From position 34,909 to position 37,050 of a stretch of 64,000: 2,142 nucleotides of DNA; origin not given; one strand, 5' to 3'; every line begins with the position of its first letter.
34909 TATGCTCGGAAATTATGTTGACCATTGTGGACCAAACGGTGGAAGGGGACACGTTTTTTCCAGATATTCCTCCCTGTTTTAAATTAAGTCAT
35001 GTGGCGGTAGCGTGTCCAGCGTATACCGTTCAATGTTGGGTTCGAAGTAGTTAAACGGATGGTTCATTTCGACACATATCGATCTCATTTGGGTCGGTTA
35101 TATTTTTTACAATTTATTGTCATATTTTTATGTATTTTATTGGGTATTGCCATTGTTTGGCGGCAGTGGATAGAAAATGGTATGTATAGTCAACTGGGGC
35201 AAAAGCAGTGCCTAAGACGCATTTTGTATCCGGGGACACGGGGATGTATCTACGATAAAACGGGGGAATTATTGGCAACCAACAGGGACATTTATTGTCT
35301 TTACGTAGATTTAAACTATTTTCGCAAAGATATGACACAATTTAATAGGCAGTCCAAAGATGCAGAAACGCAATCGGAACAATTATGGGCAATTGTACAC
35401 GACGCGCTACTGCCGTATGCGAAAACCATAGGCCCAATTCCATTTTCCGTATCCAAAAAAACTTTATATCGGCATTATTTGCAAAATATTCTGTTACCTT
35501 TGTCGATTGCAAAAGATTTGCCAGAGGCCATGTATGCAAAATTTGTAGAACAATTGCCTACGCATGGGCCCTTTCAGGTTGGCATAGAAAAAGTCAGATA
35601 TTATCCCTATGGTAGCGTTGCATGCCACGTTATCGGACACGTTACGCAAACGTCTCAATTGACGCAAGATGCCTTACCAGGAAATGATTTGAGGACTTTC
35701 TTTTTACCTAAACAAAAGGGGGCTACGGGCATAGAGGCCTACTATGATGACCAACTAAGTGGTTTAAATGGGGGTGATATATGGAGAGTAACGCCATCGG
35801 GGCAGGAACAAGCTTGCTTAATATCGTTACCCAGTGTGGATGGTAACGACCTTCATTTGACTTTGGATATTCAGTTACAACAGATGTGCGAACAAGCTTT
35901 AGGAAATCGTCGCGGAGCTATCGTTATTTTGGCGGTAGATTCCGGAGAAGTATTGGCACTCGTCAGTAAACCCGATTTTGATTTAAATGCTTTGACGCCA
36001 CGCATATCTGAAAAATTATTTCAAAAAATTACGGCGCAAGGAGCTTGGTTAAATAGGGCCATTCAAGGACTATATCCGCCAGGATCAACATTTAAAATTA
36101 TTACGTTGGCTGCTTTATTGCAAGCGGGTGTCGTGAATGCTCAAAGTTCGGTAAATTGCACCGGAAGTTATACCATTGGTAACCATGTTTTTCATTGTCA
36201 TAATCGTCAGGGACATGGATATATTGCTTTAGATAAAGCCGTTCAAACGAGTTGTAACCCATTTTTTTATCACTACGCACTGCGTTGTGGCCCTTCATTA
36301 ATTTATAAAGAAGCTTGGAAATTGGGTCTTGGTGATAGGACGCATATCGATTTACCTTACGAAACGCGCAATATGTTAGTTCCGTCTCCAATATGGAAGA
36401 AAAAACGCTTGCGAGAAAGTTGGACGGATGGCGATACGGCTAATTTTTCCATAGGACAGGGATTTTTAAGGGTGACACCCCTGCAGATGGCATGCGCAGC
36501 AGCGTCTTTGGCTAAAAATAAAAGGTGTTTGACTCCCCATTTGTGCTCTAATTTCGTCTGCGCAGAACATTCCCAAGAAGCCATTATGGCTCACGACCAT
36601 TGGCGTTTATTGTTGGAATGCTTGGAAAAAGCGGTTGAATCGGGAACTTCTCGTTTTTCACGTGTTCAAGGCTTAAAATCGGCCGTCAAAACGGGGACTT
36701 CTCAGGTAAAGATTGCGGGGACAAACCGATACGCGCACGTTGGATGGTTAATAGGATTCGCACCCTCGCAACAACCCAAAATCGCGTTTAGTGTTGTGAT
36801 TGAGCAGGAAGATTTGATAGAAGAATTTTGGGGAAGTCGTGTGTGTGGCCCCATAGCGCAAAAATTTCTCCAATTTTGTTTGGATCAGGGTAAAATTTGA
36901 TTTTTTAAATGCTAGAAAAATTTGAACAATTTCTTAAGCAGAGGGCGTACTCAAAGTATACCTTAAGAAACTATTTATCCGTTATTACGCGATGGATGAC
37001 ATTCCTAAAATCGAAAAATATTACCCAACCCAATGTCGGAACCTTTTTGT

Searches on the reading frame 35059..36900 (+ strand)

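Call 89: search_protein_families(library=pfam, proteins=[window:35059-36900:+], max_evalue=0.00001)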
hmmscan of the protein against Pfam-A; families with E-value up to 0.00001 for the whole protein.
window:35059-36900:+ (613 aa): 2 families
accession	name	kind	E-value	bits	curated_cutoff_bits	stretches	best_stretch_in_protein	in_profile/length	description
PF00905.27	Transpeptidase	-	7.1e-58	196.6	22.1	1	286-604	1-298/299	Penicillin binding protein transpeptidase domain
PF03717.20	PBP_dimer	-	3e-20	73.8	24.4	1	58-250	3-175/180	Penicillin-binding Protein dimerisation domain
